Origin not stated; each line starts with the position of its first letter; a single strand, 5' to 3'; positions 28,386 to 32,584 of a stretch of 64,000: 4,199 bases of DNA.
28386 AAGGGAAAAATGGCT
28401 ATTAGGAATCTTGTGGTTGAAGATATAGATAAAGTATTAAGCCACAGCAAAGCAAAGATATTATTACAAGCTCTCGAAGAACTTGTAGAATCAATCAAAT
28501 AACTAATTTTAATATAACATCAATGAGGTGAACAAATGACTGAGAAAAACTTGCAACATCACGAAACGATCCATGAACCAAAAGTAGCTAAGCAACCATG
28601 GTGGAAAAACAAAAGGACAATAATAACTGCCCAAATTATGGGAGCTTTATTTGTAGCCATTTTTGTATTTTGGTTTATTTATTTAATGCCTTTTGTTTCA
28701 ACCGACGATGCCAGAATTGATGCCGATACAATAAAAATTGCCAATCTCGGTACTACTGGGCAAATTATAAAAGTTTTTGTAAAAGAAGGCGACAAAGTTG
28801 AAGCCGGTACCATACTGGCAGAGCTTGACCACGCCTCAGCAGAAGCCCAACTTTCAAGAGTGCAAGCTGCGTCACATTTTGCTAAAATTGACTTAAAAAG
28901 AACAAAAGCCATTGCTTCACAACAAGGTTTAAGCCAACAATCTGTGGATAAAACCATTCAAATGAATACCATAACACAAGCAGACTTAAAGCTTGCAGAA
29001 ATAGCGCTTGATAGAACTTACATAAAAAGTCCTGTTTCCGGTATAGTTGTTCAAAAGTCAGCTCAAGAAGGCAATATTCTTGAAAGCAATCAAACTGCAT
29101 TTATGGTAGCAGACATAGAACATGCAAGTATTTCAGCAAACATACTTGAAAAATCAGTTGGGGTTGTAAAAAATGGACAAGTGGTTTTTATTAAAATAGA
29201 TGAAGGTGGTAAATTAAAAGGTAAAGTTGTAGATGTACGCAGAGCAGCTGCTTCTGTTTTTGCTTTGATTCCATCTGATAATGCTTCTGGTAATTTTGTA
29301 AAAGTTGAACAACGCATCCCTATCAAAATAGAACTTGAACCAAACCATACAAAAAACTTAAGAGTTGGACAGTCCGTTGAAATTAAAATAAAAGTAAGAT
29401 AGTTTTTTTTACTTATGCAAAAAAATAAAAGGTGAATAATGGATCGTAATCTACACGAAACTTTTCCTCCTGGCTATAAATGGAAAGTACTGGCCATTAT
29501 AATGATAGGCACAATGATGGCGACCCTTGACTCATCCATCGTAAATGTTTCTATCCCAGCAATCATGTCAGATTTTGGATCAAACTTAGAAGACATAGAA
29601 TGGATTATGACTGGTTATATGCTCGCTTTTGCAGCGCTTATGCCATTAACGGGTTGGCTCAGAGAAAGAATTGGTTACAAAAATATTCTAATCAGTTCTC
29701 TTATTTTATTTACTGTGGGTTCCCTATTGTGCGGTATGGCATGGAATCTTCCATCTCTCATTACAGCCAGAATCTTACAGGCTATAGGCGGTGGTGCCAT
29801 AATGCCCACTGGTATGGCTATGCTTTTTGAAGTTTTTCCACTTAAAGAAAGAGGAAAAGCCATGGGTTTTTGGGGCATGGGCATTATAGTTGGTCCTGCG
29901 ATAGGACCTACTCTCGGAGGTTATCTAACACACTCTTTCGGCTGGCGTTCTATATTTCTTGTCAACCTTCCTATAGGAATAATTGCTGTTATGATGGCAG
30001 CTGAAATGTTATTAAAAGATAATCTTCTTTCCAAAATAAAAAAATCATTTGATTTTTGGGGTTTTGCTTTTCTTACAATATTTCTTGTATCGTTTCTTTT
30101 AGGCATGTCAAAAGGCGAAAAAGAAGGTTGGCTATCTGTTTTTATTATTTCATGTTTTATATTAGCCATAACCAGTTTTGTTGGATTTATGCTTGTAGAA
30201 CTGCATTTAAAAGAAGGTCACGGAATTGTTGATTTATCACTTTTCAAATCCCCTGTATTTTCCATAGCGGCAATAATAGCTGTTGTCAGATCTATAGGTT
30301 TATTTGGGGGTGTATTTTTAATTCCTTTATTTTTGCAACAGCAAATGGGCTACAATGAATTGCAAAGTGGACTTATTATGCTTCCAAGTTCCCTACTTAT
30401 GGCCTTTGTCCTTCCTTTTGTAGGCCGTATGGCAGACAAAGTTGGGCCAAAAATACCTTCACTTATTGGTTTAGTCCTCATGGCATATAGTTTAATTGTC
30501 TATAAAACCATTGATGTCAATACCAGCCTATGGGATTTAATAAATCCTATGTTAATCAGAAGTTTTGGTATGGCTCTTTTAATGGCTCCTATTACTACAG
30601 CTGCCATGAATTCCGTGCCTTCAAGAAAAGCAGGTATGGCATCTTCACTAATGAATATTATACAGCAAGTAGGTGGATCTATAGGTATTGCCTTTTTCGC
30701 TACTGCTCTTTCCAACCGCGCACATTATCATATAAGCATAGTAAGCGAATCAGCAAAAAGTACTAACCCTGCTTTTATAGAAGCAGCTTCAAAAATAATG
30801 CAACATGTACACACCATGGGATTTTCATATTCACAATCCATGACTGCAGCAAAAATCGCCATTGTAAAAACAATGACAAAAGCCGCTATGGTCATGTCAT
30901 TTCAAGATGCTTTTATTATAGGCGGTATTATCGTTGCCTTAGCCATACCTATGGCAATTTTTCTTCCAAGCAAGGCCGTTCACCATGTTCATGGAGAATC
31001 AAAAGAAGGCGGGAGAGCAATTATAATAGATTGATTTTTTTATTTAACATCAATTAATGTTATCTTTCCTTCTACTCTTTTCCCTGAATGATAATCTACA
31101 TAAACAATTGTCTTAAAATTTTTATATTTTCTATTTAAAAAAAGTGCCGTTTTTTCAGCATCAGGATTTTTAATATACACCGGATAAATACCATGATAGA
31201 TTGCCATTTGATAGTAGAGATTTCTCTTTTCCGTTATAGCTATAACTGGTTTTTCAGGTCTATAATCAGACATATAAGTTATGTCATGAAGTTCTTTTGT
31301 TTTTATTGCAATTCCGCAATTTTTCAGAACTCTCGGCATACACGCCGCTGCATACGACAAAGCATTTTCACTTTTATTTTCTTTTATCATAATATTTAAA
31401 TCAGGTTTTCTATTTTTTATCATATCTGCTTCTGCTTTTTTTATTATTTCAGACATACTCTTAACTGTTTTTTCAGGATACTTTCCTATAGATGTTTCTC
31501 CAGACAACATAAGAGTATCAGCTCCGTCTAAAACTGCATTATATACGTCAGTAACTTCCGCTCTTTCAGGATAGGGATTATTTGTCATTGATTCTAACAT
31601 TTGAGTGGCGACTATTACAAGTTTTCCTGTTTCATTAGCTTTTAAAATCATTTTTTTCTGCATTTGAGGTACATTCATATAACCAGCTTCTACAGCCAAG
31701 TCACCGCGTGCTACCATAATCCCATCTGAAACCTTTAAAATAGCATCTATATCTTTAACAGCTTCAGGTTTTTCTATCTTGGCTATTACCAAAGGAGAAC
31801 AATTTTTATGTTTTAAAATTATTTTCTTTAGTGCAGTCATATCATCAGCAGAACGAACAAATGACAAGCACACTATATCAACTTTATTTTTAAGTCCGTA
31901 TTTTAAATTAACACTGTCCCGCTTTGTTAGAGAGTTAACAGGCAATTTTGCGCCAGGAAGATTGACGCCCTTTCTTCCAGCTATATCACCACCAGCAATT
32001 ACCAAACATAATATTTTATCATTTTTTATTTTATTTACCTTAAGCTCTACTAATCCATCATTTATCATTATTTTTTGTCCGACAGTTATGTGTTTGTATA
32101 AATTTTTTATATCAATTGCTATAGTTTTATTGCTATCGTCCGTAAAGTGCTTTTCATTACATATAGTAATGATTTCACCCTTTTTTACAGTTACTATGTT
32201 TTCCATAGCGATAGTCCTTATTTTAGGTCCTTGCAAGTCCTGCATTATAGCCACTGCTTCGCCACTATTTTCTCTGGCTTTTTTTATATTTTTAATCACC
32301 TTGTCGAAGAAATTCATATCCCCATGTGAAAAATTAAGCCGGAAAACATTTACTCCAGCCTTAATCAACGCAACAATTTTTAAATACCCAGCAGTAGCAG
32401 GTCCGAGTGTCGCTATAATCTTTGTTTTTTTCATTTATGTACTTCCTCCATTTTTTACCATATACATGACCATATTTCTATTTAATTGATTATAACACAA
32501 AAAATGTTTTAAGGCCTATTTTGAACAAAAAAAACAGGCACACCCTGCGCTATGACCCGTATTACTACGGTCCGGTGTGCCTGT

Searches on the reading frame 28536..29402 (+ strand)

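Call 53: search_protein_families(library=pfam, proteins=[window:28536-29402:+], max_evalue=0.00001)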
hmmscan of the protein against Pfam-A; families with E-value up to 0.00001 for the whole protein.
window:28536-29402:+ (288 aa): 3 families
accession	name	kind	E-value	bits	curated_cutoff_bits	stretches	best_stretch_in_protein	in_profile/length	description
PF16576.10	HlyD_D23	-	1.5e-13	51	30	1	61-232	14-182/214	Barrel-sandwich domain of CusB or HlyD membrane-fusion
PF13437.12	HlyD_3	-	1.3e-10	42.4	22.2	1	163-257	2-93/106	HlyD family secretion protein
PF00364.28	Biotin_lipoyl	-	2e-06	28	22.1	0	65-98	2-37/73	Biotin-requiring enzyme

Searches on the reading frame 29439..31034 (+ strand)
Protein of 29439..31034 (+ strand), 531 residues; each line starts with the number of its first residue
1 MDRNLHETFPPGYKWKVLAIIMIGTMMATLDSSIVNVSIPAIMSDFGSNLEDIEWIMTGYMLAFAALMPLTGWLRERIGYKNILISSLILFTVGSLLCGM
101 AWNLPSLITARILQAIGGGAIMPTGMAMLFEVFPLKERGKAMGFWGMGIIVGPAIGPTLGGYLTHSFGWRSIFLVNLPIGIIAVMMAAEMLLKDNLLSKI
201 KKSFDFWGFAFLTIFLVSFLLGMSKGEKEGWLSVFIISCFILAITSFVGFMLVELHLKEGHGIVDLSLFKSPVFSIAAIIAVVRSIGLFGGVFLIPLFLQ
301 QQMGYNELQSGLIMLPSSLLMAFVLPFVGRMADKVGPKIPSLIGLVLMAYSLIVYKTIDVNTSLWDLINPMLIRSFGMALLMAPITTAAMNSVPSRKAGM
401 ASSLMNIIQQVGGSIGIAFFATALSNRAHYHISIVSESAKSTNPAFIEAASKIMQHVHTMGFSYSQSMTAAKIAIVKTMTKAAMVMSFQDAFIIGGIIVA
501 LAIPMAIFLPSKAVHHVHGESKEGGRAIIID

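Call 53: search_protein_families(library=pfam, proteins=[window:29439-31034:+], max_evalue=0.00001)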
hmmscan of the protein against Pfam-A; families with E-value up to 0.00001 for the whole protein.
window:29439-31034:+ (531 aa): 3 families
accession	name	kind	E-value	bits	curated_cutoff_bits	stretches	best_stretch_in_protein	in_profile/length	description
PF07690.21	MFS_1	-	8.6e-67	225.9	33.4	1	21-416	1-346/347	Major Facilitator Superfamily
PF13347.12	MFS_2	-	1.9e-07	30.4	27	1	18-169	226-386/427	MFS/sugar transport protein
PF00083.30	Sugar_tr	-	1e-06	28.3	22.3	1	70-185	65-186/452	Sugar (and other) transporter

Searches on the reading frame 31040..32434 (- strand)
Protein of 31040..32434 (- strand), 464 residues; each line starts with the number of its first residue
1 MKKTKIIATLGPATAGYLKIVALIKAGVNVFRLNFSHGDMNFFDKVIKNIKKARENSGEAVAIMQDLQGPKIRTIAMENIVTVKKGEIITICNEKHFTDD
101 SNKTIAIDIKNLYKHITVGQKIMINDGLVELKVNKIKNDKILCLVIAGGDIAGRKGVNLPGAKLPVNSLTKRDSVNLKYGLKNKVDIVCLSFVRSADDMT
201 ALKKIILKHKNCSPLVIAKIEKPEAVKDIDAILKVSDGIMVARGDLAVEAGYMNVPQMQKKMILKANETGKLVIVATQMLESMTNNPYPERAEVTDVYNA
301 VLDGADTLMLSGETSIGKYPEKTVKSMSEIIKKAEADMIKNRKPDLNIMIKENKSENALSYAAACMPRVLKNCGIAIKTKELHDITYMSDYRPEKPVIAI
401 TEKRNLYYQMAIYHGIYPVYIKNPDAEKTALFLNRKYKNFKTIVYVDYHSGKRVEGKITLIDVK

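Call 53: search_protein_families(library=pfam, proteins=[window:31040-32434:-], max_evalue=0.00001)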
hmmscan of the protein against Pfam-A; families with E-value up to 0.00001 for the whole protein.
window:31040-32434:- (464 aa): 2 families
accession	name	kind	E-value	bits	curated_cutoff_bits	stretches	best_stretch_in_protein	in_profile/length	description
PF00224.27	PK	-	3.5e-109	365.3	30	1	1-324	1-328/328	Pyruvate kinase, barrel domain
PF02887.21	PK_C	-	2e-06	28.3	28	1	386-432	30-74/114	Pyruvate kinase, alpha/beta domain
